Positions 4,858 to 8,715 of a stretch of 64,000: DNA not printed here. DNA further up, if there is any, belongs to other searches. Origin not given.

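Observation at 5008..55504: Unassigned tandem module pair (R1-R2: F-[IV]-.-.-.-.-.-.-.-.-[RQ]-K-I-G-P-x-W-[VI]-N-G-I-G) shared by seven secreted proteins with unrelated heads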

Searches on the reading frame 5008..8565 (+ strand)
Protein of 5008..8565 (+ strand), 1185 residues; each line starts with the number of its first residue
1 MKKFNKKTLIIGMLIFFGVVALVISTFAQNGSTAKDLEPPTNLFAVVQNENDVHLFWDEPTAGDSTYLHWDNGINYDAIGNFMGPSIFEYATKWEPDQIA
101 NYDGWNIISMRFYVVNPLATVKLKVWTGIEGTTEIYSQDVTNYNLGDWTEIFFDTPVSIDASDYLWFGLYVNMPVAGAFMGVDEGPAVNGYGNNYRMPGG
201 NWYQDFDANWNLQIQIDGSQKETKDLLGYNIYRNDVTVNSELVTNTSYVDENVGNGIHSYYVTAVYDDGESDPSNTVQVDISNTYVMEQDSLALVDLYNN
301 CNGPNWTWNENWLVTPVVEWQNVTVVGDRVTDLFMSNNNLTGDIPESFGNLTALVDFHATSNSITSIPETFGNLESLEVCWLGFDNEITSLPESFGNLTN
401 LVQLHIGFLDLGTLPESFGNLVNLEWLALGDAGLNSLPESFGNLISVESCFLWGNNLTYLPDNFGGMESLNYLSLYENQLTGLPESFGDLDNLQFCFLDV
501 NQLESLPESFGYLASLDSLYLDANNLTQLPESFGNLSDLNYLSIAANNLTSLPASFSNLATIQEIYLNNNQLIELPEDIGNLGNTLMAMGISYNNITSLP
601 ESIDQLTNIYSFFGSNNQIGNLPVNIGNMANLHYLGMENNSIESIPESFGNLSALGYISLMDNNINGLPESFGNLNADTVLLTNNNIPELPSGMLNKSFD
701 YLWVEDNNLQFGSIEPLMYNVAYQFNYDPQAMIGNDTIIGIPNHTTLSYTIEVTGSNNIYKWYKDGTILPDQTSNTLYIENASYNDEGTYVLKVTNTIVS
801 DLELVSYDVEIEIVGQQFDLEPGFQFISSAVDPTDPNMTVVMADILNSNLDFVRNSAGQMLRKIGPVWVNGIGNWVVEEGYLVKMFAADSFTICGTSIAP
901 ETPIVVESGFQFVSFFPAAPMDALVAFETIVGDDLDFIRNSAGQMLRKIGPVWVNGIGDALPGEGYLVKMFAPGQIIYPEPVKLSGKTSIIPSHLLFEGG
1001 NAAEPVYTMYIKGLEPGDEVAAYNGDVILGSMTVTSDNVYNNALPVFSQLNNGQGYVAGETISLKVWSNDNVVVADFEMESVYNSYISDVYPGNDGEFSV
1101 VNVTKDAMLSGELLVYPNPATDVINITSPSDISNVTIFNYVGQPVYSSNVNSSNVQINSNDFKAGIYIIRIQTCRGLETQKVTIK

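Call 4: search_protein_families(library=pfam, proteins=[window:5008-8565:+], max_evalue=0.1)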
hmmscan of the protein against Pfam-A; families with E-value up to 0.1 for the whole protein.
window:5008-8565:+ (1185 aa): 11 families
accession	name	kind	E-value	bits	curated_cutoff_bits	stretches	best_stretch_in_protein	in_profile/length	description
PF23598.1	LRR_14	-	3.3e-38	131.8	40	5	469-547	48-124/353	Leucine-rich repeat region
PF13855.12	LRR_8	-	6.2e-30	103.2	27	6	515-572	2-61/61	Leucine rich repeat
PF12799.13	LRR_4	-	1.8e-16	60.2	27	3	631-668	2-42/44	Leucine Rich repeats (2 copies)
PF18962.6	Por_Secre_tail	-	1.9e-11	44.5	27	1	1115-1184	1-75/75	Secretion system C-terminal sorting domain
PF23286.1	LRR_13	-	6.5e-11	42.8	30.1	0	552-612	19-79/210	Disease resistance protein RPS4B-like, leucine-rich repeats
PF00560.39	LRR_1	-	1.8e-09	36.3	20.6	1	331-351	3-23/23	Leucine Rich Repeat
PF18370.7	RGI_lyase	-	5.3e-06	27.1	27.8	1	225-279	31-85/86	Rhamnogalacturonan I lyases beta-sheet domain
PF13927.12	Ig_3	-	0.00025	21.9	30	1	750-796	22-78/78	Immunoglobulin domain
PF13895.12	Ig_2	-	0.00079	20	27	1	760-799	31-68/79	Immunoglobulin domain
PF07679.22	I-set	-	0.0046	17.4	23.7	1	749-798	20-79/90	Immunoglobulin I-set domain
PF14580.12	LRR_9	-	0.033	14.2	30.5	0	579-666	34-126/175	Leucine-rich repeat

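Call 8: search_protein_families(library=ncbifam, proteins=[window:5008-8565:+], max_evalue=0.1)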
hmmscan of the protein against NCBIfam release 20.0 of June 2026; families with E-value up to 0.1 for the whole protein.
window:5008-8565:+ (1185 aa): 9 families
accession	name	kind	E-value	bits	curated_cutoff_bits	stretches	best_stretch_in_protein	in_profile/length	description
NF041400.1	XopAE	equivalog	3e-51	174.8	600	2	473-679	1-211/478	type III secretion system effector XopAE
NF041381.1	XopAC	subfamily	2.6e-41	141.8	450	3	455-571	76-194/451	XopAC/AvrAC family type III secretion system effector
NF047464.1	FibnectbindLIC11051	equivalog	3.9e-39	134.7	1000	3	497-608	540-651/685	LIC_11051 family fibronectin-binding protein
NF041351.1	XopL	equivalog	1.6e-32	112.9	500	4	344-536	66-270/497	type III secretion system leucine-rich repeat domain-containing effector XopL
NF011897.0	PRK15370.1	equivalog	2.4e-26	91.8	1113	2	326-558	197-409/755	SPI-1 type III secretion system effector E3 ubiquitin transferase SlrP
TIGR04183.1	Por_Secre_tail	domain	5.3e-12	45.5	23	1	1115-1185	1-72/72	T9SS type A sorting domain-containing protein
NF011917.0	PRK15387.1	equivalog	6e-12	44.4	1243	2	404-684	206-454/788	type III secretion system effector E3 ubiquitin transferase SspH2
NF033708.1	T9SS_Cterm_ChiA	domain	0.00071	19.4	40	1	1132-1181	1-51/55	T9SS sorting signal type C domain-containing protein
TIGR01261.1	hisB_Nterm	equivalog_domain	0.079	12.5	140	0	300-338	100-138/161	histidinol-phosphatase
